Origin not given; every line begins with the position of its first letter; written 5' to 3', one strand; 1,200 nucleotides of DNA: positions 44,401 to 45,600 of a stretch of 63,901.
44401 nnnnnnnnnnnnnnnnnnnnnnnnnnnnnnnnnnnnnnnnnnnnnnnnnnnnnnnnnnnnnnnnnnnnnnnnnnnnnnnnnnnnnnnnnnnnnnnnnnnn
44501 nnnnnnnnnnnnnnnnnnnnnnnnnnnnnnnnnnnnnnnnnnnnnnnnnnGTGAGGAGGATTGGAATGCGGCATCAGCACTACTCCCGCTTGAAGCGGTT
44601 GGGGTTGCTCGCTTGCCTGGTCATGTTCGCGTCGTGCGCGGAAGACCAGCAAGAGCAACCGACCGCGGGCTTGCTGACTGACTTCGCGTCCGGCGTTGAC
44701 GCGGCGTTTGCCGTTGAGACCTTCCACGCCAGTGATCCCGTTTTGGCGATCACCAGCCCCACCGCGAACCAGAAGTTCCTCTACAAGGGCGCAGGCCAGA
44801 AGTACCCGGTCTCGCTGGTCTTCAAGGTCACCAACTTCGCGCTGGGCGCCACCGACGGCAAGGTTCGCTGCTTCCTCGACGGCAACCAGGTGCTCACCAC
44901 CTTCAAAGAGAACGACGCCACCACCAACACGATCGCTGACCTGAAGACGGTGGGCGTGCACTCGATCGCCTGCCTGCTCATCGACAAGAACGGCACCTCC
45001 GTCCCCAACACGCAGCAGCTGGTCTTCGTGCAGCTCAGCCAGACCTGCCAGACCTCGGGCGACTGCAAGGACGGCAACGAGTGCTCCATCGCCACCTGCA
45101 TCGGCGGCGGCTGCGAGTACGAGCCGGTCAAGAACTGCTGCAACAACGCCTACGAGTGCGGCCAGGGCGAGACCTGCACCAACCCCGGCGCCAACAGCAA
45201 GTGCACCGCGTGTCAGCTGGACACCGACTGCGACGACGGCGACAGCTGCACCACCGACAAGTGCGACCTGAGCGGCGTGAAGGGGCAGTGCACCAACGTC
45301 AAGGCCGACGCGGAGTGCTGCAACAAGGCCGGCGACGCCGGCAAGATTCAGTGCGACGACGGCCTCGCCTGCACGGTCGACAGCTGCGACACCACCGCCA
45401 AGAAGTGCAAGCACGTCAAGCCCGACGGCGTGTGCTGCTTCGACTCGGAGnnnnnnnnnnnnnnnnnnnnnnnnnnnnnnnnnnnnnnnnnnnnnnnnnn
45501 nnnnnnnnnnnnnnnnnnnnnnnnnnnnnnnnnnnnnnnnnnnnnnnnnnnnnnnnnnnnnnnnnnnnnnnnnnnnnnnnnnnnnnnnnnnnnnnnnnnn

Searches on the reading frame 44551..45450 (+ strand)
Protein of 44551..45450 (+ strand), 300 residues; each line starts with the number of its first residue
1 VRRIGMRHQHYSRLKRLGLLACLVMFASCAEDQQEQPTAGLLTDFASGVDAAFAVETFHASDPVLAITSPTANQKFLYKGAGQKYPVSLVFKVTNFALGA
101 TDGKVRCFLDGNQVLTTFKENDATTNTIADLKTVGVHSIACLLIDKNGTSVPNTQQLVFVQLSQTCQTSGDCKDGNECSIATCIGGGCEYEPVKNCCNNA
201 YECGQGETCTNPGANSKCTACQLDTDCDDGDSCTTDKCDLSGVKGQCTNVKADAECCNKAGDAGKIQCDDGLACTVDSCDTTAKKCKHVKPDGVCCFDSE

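Call 61: search_protein_families(library=pfam, proteins=[window:44551-45450:+], max_evalue=0.01)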
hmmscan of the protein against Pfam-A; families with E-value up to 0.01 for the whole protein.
window:44551-45450:+ (300 aa): 1 family
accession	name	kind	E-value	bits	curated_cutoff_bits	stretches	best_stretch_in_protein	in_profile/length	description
PF00526.23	Dicty_CTDC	-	2e-07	31.1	27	0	268-289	2-22/24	Dictyostelium (slime mold) repeat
